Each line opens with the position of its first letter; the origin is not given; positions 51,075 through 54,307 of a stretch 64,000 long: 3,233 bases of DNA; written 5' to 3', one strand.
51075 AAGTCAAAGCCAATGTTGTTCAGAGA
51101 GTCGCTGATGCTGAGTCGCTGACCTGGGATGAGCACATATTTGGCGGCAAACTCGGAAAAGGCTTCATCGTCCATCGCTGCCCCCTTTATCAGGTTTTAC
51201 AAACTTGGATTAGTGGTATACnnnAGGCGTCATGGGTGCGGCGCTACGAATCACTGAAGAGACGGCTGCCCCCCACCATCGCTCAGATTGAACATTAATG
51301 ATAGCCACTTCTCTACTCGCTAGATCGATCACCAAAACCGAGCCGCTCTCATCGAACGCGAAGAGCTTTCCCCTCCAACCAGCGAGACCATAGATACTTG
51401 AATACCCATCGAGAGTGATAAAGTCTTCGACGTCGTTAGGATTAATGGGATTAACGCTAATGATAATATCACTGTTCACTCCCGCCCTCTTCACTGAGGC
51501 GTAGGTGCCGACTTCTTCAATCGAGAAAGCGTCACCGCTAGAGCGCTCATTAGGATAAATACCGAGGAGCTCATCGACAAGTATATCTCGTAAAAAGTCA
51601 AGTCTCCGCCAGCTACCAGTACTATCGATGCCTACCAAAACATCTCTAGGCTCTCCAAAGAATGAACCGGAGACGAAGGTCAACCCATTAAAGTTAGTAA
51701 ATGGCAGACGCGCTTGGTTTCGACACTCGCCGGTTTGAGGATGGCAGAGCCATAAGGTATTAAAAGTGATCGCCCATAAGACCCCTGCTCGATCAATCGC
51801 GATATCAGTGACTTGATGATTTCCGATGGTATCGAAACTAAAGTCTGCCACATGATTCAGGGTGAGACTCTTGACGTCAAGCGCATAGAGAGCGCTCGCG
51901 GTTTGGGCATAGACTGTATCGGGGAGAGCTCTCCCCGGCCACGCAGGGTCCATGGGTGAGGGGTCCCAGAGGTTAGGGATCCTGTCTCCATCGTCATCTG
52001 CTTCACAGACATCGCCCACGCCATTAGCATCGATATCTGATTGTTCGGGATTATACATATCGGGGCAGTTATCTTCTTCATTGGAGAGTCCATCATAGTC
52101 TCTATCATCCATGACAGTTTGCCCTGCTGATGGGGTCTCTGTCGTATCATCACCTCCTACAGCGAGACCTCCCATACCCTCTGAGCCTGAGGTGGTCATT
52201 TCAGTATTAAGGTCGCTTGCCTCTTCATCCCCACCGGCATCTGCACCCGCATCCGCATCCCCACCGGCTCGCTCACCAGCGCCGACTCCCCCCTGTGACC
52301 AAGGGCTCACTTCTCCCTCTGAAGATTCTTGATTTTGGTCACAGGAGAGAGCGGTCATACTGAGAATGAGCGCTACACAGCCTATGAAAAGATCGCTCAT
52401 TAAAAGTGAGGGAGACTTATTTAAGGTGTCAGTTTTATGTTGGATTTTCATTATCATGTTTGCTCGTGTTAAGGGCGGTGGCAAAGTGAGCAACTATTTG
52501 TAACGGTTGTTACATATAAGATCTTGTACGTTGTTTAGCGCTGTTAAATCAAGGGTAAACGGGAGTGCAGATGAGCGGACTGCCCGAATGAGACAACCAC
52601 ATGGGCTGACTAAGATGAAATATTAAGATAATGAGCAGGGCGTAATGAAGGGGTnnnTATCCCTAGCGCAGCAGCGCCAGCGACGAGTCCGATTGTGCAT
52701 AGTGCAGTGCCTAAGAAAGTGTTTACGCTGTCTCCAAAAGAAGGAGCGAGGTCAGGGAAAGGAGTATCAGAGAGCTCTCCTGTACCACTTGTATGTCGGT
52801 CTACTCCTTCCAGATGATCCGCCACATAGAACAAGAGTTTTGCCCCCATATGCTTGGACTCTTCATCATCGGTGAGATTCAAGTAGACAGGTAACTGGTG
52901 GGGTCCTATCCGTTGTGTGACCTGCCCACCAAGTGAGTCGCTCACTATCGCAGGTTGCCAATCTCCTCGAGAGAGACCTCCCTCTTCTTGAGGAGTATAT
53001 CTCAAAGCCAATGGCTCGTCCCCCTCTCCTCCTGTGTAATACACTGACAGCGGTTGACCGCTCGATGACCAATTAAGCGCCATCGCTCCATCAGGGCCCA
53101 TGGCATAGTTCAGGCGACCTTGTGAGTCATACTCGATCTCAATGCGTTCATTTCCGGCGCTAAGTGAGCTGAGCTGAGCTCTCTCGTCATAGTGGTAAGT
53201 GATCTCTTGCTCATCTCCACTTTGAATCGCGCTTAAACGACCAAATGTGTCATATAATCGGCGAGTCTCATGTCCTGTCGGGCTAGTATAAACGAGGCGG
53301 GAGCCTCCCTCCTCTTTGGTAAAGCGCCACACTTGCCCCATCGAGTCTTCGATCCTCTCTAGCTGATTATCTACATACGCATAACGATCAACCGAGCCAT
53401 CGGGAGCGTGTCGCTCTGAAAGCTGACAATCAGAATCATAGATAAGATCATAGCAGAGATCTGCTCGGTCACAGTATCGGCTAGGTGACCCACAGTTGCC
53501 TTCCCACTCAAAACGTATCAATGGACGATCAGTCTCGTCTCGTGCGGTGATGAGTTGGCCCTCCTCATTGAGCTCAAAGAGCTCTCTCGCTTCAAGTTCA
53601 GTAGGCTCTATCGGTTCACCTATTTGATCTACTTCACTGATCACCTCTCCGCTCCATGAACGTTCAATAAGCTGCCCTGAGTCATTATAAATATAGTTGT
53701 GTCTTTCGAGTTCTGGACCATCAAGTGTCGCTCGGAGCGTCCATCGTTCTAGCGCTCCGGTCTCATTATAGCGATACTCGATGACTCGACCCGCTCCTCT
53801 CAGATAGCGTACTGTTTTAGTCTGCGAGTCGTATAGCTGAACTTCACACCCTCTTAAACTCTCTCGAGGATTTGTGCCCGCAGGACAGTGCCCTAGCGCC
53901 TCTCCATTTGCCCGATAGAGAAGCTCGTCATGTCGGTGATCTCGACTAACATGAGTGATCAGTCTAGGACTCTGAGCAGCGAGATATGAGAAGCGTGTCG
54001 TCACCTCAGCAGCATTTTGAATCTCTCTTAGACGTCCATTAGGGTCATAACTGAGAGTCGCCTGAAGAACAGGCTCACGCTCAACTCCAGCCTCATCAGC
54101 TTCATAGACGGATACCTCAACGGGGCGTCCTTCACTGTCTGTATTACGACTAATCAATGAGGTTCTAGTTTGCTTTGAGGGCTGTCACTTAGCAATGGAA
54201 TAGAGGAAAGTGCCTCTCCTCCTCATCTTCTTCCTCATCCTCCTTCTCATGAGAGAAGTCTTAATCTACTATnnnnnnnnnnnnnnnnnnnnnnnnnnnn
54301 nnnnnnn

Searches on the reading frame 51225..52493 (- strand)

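Call 12: search_protein_families(library=pfam, proteins=[window:51225-52493:-], max_evalue=0.001)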
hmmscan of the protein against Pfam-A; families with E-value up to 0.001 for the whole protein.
window:51225-52493:- (423 aa): 1 family
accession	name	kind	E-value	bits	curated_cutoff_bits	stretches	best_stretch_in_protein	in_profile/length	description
PF02412.23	TSP_3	-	3.1e-09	36.8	25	1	153-178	2-27/36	Thrombospondin type 3 repeat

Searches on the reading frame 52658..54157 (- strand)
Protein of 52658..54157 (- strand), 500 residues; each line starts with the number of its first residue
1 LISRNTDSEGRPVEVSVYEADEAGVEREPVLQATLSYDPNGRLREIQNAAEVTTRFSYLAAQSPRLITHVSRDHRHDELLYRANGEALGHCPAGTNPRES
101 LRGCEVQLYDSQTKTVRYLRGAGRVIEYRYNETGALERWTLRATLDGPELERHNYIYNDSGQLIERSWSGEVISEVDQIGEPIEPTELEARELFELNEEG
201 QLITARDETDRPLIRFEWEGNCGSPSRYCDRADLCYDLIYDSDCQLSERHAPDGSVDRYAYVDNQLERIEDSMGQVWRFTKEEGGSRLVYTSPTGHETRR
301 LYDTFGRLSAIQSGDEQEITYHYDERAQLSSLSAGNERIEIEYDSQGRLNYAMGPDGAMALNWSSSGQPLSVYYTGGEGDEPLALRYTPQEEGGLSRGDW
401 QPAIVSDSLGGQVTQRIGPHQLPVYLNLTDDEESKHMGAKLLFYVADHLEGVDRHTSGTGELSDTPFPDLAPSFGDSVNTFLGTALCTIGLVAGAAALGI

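Call 12: search_protein_families(library=pfam, proteins=[window:52658-54157:-], max_evalue=0.001)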
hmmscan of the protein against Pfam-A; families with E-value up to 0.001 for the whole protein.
window:52658-54157:- (500 aa): 1 family
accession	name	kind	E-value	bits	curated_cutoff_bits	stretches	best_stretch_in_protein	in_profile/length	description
PF05593.20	RHS_repeat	-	6.9e-11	42.7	22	0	37-58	1-22/38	RHS Repeat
